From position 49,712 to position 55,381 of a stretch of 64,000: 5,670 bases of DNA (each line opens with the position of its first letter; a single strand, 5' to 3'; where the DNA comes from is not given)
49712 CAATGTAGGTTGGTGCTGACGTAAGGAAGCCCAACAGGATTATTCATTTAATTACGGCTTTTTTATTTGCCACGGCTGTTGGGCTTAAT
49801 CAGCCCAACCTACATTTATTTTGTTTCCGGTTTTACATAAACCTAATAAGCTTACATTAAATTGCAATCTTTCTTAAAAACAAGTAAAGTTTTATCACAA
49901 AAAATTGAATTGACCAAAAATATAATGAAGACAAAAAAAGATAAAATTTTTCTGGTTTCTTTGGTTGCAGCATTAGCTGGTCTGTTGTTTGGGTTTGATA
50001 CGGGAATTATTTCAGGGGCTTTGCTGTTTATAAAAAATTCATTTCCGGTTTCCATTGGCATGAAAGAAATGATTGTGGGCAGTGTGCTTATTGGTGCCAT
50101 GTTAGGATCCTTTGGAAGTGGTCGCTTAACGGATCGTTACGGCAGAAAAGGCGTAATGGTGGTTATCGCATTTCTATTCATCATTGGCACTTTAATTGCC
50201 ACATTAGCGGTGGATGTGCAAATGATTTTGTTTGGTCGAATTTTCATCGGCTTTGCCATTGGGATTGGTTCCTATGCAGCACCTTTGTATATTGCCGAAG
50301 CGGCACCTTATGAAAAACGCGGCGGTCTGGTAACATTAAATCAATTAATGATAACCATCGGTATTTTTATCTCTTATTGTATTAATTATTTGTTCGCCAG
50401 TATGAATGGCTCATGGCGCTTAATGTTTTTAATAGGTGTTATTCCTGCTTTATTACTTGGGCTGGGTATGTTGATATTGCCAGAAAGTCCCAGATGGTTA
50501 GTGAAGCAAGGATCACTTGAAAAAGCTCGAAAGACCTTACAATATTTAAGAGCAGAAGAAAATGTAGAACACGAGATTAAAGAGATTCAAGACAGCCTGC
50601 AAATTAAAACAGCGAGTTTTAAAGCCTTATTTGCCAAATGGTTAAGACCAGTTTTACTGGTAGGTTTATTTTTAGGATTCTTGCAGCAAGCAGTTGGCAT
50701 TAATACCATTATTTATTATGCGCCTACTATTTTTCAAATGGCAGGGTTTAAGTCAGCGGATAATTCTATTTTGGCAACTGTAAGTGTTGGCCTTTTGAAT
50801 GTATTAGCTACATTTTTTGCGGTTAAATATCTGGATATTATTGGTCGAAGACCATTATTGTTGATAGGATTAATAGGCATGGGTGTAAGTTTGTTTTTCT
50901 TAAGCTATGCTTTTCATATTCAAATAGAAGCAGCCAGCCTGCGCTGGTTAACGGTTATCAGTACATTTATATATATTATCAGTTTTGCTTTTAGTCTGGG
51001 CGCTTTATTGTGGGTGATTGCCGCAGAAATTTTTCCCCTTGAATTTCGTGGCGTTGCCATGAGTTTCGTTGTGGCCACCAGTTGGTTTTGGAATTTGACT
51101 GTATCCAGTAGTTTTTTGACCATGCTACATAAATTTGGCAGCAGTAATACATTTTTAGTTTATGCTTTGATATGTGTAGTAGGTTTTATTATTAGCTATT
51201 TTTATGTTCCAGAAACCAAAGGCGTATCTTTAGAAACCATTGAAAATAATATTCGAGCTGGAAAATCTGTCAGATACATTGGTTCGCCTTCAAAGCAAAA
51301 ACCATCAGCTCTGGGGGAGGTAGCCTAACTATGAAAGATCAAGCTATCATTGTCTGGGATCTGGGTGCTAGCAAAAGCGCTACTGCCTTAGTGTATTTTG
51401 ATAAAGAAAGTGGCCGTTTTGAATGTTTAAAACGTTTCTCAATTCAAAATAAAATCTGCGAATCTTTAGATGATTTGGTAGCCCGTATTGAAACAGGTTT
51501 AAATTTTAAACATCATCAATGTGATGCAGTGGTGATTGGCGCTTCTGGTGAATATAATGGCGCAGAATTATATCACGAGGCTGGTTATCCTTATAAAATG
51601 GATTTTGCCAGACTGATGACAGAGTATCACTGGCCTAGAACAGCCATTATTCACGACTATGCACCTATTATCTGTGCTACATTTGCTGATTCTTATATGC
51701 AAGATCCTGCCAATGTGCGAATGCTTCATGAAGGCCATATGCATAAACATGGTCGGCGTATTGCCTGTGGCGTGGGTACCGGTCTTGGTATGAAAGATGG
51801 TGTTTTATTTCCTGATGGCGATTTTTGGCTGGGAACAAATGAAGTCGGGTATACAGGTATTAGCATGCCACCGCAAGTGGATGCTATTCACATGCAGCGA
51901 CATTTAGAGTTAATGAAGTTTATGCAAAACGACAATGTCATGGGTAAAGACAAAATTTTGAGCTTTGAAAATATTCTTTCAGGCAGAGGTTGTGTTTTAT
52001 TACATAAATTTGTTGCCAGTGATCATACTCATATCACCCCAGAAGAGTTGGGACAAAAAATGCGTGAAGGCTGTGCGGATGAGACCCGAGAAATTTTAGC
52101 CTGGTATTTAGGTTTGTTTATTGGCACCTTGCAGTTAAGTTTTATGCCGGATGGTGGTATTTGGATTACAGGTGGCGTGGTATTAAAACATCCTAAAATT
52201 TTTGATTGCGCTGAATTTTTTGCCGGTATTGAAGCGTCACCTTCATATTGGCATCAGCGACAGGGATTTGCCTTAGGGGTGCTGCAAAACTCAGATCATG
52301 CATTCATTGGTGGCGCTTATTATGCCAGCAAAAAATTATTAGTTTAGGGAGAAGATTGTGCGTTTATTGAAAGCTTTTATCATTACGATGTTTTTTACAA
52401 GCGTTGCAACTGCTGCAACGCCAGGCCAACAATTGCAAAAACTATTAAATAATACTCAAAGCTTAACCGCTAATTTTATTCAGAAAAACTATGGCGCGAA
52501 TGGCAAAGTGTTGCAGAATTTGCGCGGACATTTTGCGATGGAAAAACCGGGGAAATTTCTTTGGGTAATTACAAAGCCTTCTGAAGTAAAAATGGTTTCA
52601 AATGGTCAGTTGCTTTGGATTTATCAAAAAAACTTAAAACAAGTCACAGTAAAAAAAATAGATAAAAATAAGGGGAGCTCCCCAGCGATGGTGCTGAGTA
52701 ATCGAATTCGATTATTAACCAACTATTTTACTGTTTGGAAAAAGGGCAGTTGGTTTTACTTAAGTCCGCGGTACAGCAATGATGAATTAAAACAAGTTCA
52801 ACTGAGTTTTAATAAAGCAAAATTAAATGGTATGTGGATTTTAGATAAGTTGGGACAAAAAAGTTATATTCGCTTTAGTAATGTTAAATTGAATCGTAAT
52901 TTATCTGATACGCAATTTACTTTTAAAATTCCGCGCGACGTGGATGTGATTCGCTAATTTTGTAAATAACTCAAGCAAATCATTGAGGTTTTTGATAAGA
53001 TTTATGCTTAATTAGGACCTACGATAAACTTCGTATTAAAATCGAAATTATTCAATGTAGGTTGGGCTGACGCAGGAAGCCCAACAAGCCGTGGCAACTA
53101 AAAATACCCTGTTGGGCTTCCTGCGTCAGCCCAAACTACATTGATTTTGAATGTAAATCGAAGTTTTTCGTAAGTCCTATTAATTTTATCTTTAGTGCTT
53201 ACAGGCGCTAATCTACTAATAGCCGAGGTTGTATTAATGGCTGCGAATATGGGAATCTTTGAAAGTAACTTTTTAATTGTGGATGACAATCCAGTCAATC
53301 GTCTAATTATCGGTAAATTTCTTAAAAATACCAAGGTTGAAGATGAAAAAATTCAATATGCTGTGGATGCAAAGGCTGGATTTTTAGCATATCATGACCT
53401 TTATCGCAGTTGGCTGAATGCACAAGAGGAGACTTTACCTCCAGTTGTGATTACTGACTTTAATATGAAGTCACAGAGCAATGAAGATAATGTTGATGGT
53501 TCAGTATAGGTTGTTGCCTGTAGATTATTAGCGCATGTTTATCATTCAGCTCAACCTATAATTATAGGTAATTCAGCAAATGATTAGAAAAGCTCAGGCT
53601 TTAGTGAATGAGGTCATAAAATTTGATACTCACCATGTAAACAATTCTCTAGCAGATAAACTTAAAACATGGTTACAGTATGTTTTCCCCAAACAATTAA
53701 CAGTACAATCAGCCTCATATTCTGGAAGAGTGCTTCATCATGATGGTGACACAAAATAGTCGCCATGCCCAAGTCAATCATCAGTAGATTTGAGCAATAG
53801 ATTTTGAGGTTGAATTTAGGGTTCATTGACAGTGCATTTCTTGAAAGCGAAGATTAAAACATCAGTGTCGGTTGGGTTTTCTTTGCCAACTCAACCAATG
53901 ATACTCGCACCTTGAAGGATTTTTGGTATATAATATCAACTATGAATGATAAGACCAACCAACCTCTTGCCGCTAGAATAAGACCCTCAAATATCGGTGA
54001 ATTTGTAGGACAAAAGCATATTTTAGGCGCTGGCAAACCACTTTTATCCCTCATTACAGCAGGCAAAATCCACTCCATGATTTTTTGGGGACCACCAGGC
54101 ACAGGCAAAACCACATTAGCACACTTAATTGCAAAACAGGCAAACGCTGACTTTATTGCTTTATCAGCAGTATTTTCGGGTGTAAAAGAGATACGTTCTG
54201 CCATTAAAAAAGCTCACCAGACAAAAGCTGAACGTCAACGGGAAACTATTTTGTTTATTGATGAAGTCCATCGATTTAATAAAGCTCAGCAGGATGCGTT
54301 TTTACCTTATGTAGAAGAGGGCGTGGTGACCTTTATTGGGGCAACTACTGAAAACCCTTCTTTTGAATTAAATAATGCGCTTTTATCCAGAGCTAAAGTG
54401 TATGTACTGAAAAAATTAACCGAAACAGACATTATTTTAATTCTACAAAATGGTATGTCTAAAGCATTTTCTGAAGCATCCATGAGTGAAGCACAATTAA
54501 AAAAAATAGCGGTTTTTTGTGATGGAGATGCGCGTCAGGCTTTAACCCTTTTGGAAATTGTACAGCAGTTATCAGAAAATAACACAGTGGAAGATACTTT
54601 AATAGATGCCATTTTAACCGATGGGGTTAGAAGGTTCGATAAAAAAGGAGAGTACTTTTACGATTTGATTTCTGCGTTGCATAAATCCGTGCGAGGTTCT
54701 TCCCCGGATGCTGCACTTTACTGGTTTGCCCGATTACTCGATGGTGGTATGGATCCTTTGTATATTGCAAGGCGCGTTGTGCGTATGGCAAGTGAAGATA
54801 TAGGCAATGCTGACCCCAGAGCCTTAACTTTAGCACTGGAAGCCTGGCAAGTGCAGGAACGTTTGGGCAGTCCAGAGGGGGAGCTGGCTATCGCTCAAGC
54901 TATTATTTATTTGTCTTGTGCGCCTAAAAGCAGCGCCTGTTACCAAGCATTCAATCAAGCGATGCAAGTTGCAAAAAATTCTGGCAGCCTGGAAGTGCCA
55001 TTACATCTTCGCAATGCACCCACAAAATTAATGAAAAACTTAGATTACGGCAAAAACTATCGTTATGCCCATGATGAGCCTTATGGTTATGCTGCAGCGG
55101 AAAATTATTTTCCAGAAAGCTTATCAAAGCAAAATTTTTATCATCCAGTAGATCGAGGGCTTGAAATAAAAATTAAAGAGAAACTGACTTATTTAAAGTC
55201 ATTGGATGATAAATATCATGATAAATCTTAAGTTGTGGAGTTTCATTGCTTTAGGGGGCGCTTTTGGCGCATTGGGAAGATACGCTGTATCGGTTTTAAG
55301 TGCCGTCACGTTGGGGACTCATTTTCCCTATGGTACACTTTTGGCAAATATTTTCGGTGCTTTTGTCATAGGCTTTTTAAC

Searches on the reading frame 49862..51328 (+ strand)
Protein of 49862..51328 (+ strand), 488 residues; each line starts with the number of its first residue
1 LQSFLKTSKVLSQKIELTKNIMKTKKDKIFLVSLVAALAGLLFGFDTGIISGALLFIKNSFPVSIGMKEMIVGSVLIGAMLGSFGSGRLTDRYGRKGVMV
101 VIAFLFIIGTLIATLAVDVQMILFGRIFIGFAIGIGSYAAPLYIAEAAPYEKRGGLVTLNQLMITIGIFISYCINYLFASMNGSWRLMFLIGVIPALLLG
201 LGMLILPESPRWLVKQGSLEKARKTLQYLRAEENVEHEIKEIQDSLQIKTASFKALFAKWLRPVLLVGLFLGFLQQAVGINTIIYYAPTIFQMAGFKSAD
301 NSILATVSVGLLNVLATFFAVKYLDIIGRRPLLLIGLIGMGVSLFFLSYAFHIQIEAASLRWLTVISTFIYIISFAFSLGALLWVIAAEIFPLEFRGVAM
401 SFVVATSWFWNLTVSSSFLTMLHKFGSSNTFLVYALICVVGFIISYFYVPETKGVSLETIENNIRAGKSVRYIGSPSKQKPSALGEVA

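Call 30: search_protein_families(library=pfam, proteins=[window:49862-51328:+], max_evalue=0.001)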
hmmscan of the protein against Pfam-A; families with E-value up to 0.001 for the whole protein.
window:49862-51328:+ (488 aa): 3 families
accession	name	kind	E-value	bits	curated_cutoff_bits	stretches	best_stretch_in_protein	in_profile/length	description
PF00083.30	Sugar_tr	-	5.1e-120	401.8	22.3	1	32-462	1-450/452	Sugar (and other) transporter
PF07690.21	MFS_1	-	1e-40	140.2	33.4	2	37-405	2-337/347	Major Facilitator Superfamily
PF06609.19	TRI12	-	4.7e-06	25.8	23.2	1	86-210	98-220/599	Fungal trichothecene efflux pump (TRI12)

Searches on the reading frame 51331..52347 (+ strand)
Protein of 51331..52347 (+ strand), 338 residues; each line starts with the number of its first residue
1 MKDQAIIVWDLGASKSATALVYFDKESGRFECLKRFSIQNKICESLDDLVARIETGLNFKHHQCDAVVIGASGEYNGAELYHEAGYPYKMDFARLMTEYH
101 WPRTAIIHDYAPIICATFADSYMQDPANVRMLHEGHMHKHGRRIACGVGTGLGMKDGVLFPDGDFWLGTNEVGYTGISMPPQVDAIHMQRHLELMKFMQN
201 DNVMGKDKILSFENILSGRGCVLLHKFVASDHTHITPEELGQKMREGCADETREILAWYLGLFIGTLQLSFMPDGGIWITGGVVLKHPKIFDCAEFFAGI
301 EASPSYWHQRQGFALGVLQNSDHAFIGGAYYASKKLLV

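Call 30: search_protein_families(library=pfam, proteins=[window:51331-52347:+], max_evalue=0.001)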
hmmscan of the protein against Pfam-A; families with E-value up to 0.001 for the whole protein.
window:51331-52347:+ (338 aa): 1 family
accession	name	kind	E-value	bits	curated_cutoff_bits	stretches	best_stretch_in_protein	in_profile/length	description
PF02685.22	Glucokinase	-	1.7e-20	73.7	22.1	1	10-334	4-313/314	Glucokinase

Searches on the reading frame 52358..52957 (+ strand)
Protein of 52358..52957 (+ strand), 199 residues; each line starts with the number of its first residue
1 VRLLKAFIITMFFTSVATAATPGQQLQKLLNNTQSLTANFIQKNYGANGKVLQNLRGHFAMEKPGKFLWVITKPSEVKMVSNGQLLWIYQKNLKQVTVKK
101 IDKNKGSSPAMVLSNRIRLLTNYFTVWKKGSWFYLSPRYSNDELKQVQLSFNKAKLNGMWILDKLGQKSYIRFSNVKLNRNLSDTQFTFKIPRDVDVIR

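Call 30: search_protein_families(library=pfam, proteins=[window:52358-52957:+], max_evalue=0.001)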
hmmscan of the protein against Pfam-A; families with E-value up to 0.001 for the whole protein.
window:52358-52957:+ (199 aa): 1 family
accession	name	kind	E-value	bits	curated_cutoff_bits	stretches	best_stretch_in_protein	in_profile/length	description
PF03548.22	LolA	-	6.4e-39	133.8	23.6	1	32-190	2-165/165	Outer membrane lipoprotein carrier protein LolA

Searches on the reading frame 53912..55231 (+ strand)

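Call 30: search_protein_families(library=pfam, proteins=[window:53912-55231:+], max_evalue=0.001)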
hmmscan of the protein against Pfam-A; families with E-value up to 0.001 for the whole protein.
window:53912-55231:+ (439 aa): 18 families
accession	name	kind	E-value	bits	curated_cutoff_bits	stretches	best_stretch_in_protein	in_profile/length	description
PF12002.13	MgsA_C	-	1.1e-66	224.3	27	1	262-428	1-166/167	MgsA AAA+ ATPase C terminal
PF16193.11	AAA_assoc_2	-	4.7e-20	72.1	34.3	1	189-261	5-81/81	AAA C-terminal domain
PF00004.35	AAA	-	1.7e-18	67.8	21.2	1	56-165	1-127/131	ATPase family associated with various cellular activities (AAA)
PF05496.18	RuvB_N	-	1.6e-12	47.9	27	1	23-141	1-115/159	Holliday junction DNA helicase RuvB P-loop domain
PF01078.27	Mg_chelatase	-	1.5e-06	28.2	20.3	1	44-74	14-43/207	Magnesium chelatase, subunit ChlI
PF07728.20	AAA_5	-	2.2e-06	28.2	22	1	56-145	2-101/139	AAA domain (dynein-related subfamily)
PF13191.12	AAA_16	-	7.7e-06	26.9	32.6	0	44-86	15-58/167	AAA ATPase domain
PF13401.12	AAA_22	-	1.6e-05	25.7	27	1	56-127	8-83/130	AAA domain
PF13173.12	AAA_14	-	1.6e-05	25.3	27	1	57-161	6-115/129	AAA domain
PF00158.32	Sigma54_activat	-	2.3e-05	24.6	20.2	0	56-148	25-131/168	Sigma-54 interaction domain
PF22703.2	Cdc6_lid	-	4.9e-05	23.6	27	1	177-226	3-55/68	Cdc6 AAA+ ATPase-type lid domain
PF07724.20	AAA_2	-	0.00011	22.7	27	1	53-145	3-106/166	AAA domain (Cdc48 subfamily)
PF20720.3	nSTAND3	-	0.00015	21.9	27.2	1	54-117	18-72/155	Novel STAND NTPase 3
PF06068.19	TIP49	-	0.00016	21.4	23.8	1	29-177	24-179/347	TIP49 P-loop domain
PF04851.21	ResIII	-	0.00022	21.6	22.5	0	88-128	104-144/164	Type III restriction enzyme, res subunit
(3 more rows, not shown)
